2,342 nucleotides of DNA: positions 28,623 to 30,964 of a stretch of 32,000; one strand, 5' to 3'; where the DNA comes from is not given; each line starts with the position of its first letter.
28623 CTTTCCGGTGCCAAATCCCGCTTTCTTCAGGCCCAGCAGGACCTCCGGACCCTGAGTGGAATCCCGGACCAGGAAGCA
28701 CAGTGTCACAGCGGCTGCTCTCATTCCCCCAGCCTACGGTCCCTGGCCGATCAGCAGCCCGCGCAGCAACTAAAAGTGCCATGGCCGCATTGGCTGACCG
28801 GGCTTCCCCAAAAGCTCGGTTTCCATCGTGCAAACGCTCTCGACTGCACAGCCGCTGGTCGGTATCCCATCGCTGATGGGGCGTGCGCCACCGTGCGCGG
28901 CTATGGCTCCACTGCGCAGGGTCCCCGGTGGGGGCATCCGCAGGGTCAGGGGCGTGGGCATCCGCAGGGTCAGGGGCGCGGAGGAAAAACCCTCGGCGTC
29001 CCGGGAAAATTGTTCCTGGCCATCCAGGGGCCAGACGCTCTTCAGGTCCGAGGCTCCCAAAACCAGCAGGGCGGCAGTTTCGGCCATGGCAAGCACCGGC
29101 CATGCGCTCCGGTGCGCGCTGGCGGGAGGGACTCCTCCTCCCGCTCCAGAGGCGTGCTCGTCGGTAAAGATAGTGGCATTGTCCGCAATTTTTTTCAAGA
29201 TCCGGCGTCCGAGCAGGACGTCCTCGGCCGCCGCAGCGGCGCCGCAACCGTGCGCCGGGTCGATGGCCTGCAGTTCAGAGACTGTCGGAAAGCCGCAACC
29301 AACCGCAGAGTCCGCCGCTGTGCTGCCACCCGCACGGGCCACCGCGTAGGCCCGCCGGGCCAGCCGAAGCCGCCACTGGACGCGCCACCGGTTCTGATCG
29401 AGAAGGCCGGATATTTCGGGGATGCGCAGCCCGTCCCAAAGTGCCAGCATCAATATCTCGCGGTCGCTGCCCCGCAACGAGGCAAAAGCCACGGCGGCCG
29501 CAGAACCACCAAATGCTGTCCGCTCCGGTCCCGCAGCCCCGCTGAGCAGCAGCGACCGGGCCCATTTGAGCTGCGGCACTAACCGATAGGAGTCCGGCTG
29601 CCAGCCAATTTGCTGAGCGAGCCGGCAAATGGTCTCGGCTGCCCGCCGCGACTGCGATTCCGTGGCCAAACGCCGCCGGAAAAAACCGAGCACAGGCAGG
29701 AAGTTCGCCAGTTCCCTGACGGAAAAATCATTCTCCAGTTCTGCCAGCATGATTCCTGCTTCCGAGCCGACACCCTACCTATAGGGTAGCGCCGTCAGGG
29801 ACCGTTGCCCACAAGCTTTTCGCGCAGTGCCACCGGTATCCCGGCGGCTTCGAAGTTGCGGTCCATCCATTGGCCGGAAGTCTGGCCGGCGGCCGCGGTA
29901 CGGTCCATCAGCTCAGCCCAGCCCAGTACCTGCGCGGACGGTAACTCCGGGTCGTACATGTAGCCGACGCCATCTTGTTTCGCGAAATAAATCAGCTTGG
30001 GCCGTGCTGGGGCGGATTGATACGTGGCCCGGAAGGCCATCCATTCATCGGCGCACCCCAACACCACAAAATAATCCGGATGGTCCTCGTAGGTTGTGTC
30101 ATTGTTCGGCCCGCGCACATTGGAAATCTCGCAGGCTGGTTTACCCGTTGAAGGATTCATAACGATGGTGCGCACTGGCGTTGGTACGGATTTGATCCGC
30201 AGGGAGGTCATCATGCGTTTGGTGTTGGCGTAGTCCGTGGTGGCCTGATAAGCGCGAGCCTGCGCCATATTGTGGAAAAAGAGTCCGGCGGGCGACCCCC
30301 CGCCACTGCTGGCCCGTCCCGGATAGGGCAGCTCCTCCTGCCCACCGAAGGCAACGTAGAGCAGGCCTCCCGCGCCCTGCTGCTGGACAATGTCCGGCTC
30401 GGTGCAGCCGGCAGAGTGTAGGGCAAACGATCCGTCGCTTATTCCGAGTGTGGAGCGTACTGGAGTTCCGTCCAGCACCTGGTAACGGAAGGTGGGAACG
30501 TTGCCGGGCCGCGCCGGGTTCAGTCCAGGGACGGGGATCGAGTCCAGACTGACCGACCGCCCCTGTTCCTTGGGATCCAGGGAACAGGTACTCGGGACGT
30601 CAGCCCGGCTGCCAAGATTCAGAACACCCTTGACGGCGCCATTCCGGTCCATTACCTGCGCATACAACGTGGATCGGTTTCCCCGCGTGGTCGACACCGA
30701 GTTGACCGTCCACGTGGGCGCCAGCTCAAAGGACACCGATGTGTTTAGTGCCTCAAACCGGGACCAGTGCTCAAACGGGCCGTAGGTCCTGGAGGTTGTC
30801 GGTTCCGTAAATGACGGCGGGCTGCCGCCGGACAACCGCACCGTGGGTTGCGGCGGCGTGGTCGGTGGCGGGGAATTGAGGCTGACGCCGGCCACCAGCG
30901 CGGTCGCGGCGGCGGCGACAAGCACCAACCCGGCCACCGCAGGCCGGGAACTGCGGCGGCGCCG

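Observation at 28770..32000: Tandem array of membrane-tethered ECF-sigma-like proteins with an unplaced extracytoplasmic domain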

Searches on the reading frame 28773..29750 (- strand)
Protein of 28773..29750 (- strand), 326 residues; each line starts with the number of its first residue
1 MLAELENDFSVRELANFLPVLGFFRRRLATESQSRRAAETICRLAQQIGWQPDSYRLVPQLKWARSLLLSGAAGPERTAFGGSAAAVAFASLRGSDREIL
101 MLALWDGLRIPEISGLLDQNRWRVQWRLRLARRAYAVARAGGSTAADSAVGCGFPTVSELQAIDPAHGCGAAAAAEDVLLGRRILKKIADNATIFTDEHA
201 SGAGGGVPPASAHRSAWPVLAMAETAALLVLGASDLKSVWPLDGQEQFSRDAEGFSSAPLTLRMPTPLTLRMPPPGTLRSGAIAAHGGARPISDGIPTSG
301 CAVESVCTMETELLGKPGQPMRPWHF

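Call 4: search_protein_families(library=pfam, proteins=[window:28773-29750:-], max_evalue=10)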
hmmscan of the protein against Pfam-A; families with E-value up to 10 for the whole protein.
window:28773-29750:- (326 aa): 1 family
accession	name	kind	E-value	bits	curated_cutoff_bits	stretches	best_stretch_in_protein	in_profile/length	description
PF08281.18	Sigma70_r4_2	-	0.017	15.2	25.7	1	90-133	9-52/54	Sigma-70, region 4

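Call 6: search_protein_families(library=ncbifam, proteins=[window:28773-29750:-], max_evalue=10)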
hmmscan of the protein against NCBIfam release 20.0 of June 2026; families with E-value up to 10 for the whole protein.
window:28773-29750:- (326 aa): 2 families
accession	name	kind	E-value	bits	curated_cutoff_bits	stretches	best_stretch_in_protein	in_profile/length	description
TIGR02984.1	Sig-70_plancto1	subfamily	0.044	13.4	183.75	1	86-126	135-175/189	RNA polymerase sigma-70 factor, Planctomycetaceae-specific subfamily 1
TIGR03248.1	galactar-dH20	equivalog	0.17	10.3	730.85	1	154-194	151-191/507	galactarate dehydratase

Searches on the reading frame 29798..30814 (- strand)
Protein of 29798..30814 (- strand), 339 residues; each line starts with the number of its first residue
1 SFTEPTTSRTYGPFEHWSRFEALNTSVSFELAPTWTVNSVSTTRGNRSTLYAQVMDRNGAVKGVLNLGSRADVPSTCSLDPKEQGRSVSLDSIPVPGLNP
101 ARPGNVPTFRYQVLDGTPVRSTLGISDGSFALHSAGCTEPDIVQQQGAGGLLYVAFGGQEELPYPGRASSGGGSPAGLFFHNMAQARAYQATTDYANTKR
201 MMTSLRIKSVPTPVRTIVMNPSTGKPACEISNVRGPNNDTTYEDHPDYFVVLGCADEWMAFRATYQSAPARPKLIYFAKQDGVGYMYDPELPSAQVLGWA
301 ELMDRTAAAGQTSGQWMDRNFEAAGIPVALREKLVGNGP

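Call 45: predict_structure(alignment_id=A5)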
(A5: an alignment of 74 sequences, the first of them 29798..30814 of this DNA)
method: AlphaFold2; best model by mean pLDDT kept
length: 339 residues; sequences in the alignment: 74
mean_pLDDT: 79.2   pTM: 0.63
mean pLDDT of the five models: 79.2, 79.3, 79.2, 78.9, 77.0
residues with pLDDT >= 90: 121; 70-90: 126; 50-70: 65; < 50: 27
segments of 3 or more residues with pLDDT < 50: 1-8, 161-175
pLDDT, mean of each block of 10 residues (from residue 1): 41 75 85 92 75 92 89 67 73 87 88 86 83 56 81 83 46 60 94 94 87 59 72 70 67 92 70 89 86 90 86 94 95 91
secondary structure, 60 per line:
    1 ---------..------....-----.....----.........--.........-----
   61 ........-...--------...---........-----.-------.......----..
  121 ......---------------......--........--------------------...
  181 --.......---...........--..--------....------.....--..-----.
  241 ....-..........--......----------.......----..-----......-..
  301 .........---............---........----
elements in order: E18-21 E27-31 E36-44 E47-55 E61-68 E87-94 E108-114 E119-126 E142-147 E150-157 E178-180 H183-189 H193-203 E216-219 E226-230 H241-244 E249-255 E258-263 E274-280 E295-297 H299-309 H313-324 H328-335

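Call 48: fold_search(model_id=the predicted structure, library=pdb)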
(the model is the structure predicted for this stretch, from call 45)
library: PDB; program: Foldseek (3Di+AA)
matches with E <= 10: 601; with E <= 0.001: 0
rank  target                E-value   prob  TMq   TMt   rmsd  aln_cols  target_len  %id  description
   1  6le0_A                5.3e-02  0.10  0.10  0.14  14.1       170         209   14  A nonspecific heme-binding cyclase catalyzes [4 + 2] cycloaddition during neoabyssomicin biosynthesis (released 2020-11-25)
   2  5grs_A                5.9e-02  0.08  0.11  0.10  20.5       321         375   10  Complex structure of the fission yeast SREBP-SCAP binding domains (released 2016-12-14)
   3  6le0_C                8.8e-02  0.09  0.10  0.14  15.0       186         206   13  A nonspecific heme-binding cyclase catalyzes [4 + 2] cycloaddition during neoabyssomicin biosynthesis (released 2020-11-25)
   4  2lnj_MODEL_1_A        1.0e-01  0.41  0.22  0.37   9.5       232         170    9  Solution Structure of Cyanobacterial PsbP (CyanoP) from Synechocystis sp. PCC 6803 (released 2012-06-06)
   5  3lyd_A                1.1e-01  0.75  0.25  0.46   7.5       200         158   10  Crystal structure of Putative uncharacterized protein from Jonesia denitrificans (released 2010-03-09)
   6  6ymn_DDD              1.1e-01  0.08  0.10  0.14  14.8       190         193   14  Crystal structure of the Diels Alderase AbmU from Streptomyces koyangensis (released 2021-04-21)
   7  6ymn_AAA              1.2e-01  0.08  0.10  0.12  14.0       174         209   13  Crystal structure of the Diels Alderase AbmU from Streptomyces koyangensis (released 2021-04-21)
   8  9uuv_A                1.2e-01  0.06  0.09  0.17  15.5       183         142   10  beta barrel protein-LucK (released 2026-03-18)
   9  5btu_A                1.6e-01  0.06  0.09  0.16  14.7       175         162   10  The structure of Diels-Alderase PyrI4 in the biosynthetic pathway of pyrroindomycins (released 2016-02-24)
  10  6ymn_CCC              1.7e-01  0.08  0.10  0.13  13.6       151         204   14  Crystal structure of the Diels Alderase AbmU from Streptomyces koyangensis (released 2021-04-21)
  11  9uuv_B                1.7e-01  0.07  0.09  0.18  14.6       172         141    9  beta barrel protein-LucK (released 2026-03-18)
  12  1tu1_A                1.8e-01  0.18  0.14  0.27  16.3       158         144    9  Crystal Structure of Protein of Unknown Function PA94 from Pseudomonas aeruginosa, Putative Regulator (released 2004-08-03)
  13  5xlm_A                1.9e-01  0.06  0.10  0.18  17.0       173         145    8  Monomer form of M.tuberculosis PknI sensor domain (released 2018-05-16)
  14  6le0_B                2.0e-01  0.07  0.08  0.13  13.2       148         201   13  A nonspecific heme-binding cyclase catalyzes [4 + 2] cycloaddition during neoabyssomicin biosynthesis (released 2020-11-25)
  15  3lyd_B                2.1e-01  0.51  0.23  0.42   7.9       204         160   10  Crystal structure of Putative uncharacterized protein from Jonesia denitrificans (released 2010-03-09)
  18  4rth_A                3.2e-01  0.47  0.25  0.45   7.7       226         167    7  The crystal structure of PsbP from Zea mays (released 2015-03-11)
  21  2xb3                  3.5e-01  0.51  0.26  0.48   8.5       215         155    9  The Structure of Cyanobacterial PsbP (released 2010-08-25)
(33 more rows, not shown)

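Call 76: fold_search(model_id=the predicted structure, library=viral)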
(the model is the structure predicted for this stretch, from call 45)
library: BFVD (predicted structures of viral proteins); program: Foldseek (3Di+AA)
matches with E <= 10: 594; with E <= 0.001: 0
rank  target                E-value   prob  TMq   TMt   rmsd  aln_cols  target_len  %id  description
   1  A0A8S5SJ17            1.3e-02  0.51  0.23  0.20  17.8       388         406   10  Host cell surface-exposed lipoprotein [Siphoviridae sp. ctvhu9]
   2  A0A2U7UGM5            2.8e-02  0.12  0.09  0.11  17.6       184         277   12  Uncharacterized protein [Pandoravirus macleodensis]
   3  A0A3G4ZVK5            1.5e-01  0.18  0.12  0.13  13.2       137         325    9  Uncharacterized protein [Dasosvirus sp.]
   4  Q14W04                1.5e-01  0.15  0.14  0.21  15.6       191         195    9  ORF102 [Ranid herpesvirus 2]
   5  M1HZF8                1.7e-01  0.07  0.09  0.12  16.3       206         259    9  (no name in the UniProt tables at hand)
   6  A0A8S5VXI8            1.9e-01  0.06  0.10  0.10  24.1       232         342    9  (no name in the UniProt tables at hand)
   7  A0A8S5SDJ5            2.2e-01  0.06  0.10  0.06  29.9       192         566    8  Tail fiber protein [Siphoviridae sp. ctnpt50]
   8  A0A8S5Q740            2.2e-01  0.03  0.08  0.13  17.1       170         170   15  Tail tube protein [Myoviridae sp. ctTRu92]
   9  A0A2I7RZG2            2.5e-01  0.06  0.11  0.11  13.2       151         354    9  Uncharacterized protein [Vibrio phage 1.261.O._10N.286.51.A7]
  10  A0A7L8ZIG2            2.6e-01  0.09  0.12  0.12  23.2       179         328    8  Tail assembly protein [Enterococcus phage 9184]
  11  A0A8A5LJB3            2.6e-01  0.03  0.11  0.11  15.7       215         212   12  (no name in the UniProt tables at hand)
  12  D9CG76                2.8e-01  0.05  0.11  0.17  14.4       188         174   13  (no name in the UniProt tables at hand)
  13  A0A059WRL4            2.9e-01  0.04  0.10  0.08  21.0       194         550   17  (no name in the UniProt tables at hand)
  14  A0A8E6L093            3.5e-01  0.02  0.08  0.04  25.9       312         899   12  (no name in the UniProt tables at hand)
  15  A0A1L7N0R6            3.7e-01  0.04  0.09  0.13  17.4       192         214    9  CYTH domain-containing protein [Ralstonia phage RP12]
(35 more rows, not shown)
